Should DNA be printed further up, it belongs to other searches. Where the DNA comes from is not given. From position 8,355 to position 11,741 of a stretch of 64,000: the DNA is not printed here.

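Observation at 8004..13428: HydC / HydB::GltD fusion / HydA-like trimer: an NAD(P)H-linked, possibly doubly flavin-based, hydrogenase-type or Stn-type transhydrogenase module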

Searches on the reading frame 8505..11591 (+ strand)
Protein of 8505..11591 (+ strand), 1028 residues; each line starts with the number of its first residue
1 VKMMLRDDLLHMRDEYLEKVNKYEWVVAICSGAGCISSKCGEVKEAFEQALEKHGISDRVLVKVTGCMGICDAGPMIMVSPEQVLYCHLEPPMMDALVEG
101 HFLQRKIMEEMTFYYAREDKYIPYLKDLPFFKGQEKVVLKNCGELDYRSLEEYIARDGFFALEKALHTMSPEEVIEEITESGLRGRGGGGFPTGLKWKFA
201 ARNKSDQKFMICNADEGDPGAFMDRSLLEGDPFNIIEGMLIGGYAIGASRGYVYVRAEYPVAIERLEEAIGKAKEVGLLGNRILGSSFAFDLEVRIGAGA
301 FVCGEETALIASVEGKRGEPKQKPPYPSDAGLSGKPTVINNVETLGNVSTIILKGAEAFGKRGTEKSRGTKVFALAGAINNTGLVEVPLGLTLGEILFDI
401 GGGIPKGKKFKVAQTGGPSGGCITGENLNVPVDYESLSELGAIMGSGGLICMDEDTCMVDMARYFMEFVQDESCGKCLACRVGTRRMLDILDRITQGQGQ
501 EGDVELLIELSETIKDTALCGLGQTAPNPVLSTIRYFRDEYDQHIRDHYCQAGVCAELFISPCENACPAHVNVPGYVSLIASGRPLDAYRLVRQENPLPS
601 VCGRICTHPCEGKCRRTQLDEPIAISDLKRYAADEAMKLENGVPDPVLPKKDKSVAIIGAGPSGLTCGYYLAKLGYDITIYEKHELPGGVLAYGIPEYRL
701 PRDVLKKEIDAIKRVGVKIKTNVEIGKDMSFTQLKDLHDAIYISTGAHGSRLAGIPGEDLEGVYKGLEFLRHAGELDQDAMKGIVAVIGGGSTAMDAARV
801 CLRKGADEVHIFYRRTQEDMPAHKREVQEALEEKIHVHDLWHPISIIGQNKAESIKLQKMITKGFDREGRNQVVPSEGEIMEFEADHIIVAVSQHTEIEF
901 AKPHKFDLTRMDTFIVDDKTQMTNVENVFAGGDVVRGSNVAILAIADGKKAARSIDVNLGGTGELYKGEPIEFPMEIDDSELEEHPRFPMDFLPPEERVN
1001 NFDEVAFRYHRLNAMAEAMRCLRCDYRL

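Call 3: search_protein_families(library=pfam, proteins=[window:8505-11591:+], max_evalue=0.01)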
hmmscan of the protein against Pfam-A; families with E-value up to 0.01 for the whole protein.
window:8505-11591:+ (1028 aa): 16 families
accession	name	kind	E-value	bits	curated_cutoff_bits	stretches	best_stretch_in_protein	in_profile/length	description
PF01512.22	Complex1_51K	-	4.6e-47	160.1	31.2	1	178-349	1-149/150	Nuo51 FMN-binding domain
PF10589.14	NADH_4Fe-4S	-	1.1e-34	118.6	23.5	1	460-544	1-85/85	NADH-ubiquinone oxidoreductase-F iron-sulfur binding region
PF07992.20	Pyr_redox_2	-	1.3e-29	104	26.1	1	654-948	2-291/291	Pyridine nucleotide-disulphide oxidoreductase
PF14691.11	Fer4_20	-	7.3e-26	90.6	25.8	1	549-638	18-110/113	Dihydroprymidine dehydrogenase domain II, 4Fe-4S cluster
PF13738.12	Pyr_redox_3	-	4.5e-14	52.8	30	2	743-932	130-305/305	Pyridine nucleotide-disulphide oxidoreductase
PF13450.12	NAD_binding_8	-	2.4e-10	41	21.9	1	657-690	1-34/68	NAD(P)-binding Rossmann-like domain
PF00070.33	Pyr_redox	-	1.5e-08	35.5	22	1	654-685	1-32/82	Pyridine nucleotide-disulphide oxidoreductase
PF01266.30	DAO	-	9.3e-08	32.4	27.9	1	655-689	2-37/353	FAD dependent oxidoreductase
PF01946.23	Thi4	-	2.6e-07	30.6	26.2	1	653-694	18-60/235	Thi4 family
PF01257.25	2Fe-2S_thioredx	-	7e-06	26.4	24.8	1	24-99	65-142/145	Thioredoxin-like [2Fe-2S] ferredoxin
PF10531.15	SLBB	-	3.4e-05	24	27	1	373-421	2-53/55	SLBB domain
PF00890.30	FAD_binding_2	-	0.0002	21.2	20.4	0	655-691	2-38/414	FAD binding domain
PF01494.25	FAD_binding_3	-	0.00027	20.7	22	1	654-685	3-34/349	FAD binding domain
PF12831.13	FAD_oxidored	-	0.00066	19.5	27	0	655-694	2-41/416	FAD dependent oxidoreductase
PF03486.20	HI0933_like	-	0.00087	19.2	50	1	654-688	2-36/244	HI0933-like protein Rossmann domain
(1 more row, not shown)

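Call 4: search_protein_families(library=ncbifam, proteins=[window:8505-11591:+], max_evalue=0.001)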
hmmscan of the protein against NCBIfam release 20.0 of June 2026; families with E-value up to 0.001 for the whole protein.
window:8505-11591:+ (1028 aa): 70 families (the best 25 are shown)
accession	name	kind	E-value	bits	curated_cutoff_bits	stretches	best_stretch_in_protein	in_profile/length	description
TIGR01959.1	nuoF_fam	equivalog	3.8e-144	480.1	558.65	1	144-545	8-410/410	NADH-quinone oxidoreductase subunit NuoF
NF009410.0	PRK12771.1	subfamily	1.9e-143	479.1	516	1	513-1024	3-511/566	NAD(P)-binding protein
NF009454.0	PRK12814.1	equivalog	1.8e-129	433.1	916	1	560-1025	101-573/657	putative NADPH-dependent glutamate synthase small subunit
NF008436.0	PRK11278.1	equivalog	4.9e-113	378.4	749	1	150-551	27-432/448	NADH-quinone oxidoreductase subunit NuoF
NF010120.0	PRK13596.1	equivalog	3.6e-109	365.2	389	1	138-549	8-421/433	NADH-quinone oxidoreductase subunit NuoF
NF009414.0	PRK12778.1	equivalog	4.2e-106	355.9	1103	1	554-959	330-749/752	bifunctional dihydroorotate dehydrogenase B NAD binding subunit/NADPH-dependent glutamate synthase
NF010590.0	PRK13984.1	equivalog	5.3e-104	348.5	946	2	552-959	189-606/611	putative oxidoreductase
TIGR01316.1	gltA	equivalog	2.4e-100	336.4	471.75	1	560-957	35-447/449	NADPH-dependent glutamate synthase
TIGR03315.1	Se_ygfK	equivalog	1.2e-91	307.6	835.3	1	557-1025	441-887/1012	putative selenate reductase subunit YgfK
TIGR01318.1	gltD_gamma_fam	subfamily_domain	1.7e-85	287.4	482.95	1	549-955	36-461/467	glutamate synthase, small subunit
NF009408.0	PRK12769.1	equivalog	2.7e-78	263.7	1003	1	561-959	234-651/659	formate-dependent uric acid utilization protein AegA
NF009413.0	PRK12775.1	equivalog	5.7e-75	252.8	1895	1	546-959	324-754/1006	putative trifunctional 2-polyprenylphenol hydroxylase/glutamate synthase subunit beta/ferritin domain-containing protein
NF009415.0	PRK12779.1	equivalog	4.7e-72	243.2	1519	1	542-956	190-623/944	putative bifunctional glutamate synthase subunit beta/2-polyprenylphenol hydroxylase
NF009409.0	PRK12770.1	subfamily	7.3e-67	225.9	343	1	649-959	15-350/360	putative glutamate synthase subunit beta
NF009451.0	PRK12809.1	equivalog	1.6e-64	218.4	1154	1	555-955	213-630/639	formate-dependent uric acid utilization protein YgfT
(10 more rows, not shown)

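Call 5: search_solved_structures(query=window:8505-11591:+, max_evalue=1e-10, show_alignments=0)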
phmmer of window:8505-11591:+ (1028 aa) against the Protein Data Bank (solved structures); distinct sequences matched with E-value up to 1e-10: 78 (the best 60 are shown).
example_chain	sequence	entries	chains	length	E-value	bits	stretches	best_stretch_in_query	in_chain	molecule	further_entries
7t2r_B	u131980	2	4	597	8.5e-216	722.3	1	26-559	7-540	NiFe hydrogenase subunit B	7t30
7q4v_B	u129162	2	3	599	9e-213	712.3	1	27-559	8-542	Iron hydrogenase HydB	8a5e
9bov_B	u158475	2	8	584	1.2e-190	639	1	38-559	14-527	NADH dehydrogenase (Quinone)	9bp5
8a6t_B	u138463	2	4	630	3.9e-189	634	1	7-558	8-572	Electron bifurcating hydrogenase subunit HydB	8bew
7q4w_B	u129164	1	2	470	3.9e-187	627.4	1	150-559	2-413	Iron hydrogenase HydB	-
8oh5_B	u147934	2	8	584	4.2e-187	627.3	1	36-560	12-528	NAD-reducing hydrogenase subunit HoxF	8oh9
9n5u_B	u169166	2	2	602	1.6e-185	622.1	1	33-559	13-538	NfnB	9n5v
9mqx_B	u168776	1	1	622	8e-175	586.7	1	12-564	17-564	NADH:ubiquinone oxidoreductase, NADH-binding (51 kD) subunit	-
7p5h_B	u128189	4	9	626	2.9e-174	584.8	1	27-557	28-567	Fe-hydrogenase, subunit beta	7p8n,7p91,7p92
6vw7_B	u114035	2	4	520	4.5e-124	418.7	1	126-541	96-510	NAD-dependent formate dehydrogenase beta subunit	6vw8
9bov_A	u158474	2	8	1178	3e-120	406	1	561-1025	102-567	Molybdopterin oxidoreductase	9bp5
6tg9_B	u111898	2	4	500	4e-116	392.3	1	120-540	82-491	Formate dehydrogenase subunit beta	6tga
9wxb_C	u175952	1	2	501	3.8e-113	382.5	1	118-541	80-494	Formate dehydrogenase beta subunit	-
2fug_1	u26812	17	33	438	1e-109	371.1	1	139-543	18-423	NADH-quinone oxidoreductase chain 1 | NADH-QUINONE OXIDOREDUCTASE SUBUNIT 1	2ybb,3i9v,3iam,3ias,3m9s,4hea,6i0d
7q5y_C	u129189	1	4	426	2.9e-108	366.3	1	137-544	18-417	NADH-quinone oxidoreductase subunit F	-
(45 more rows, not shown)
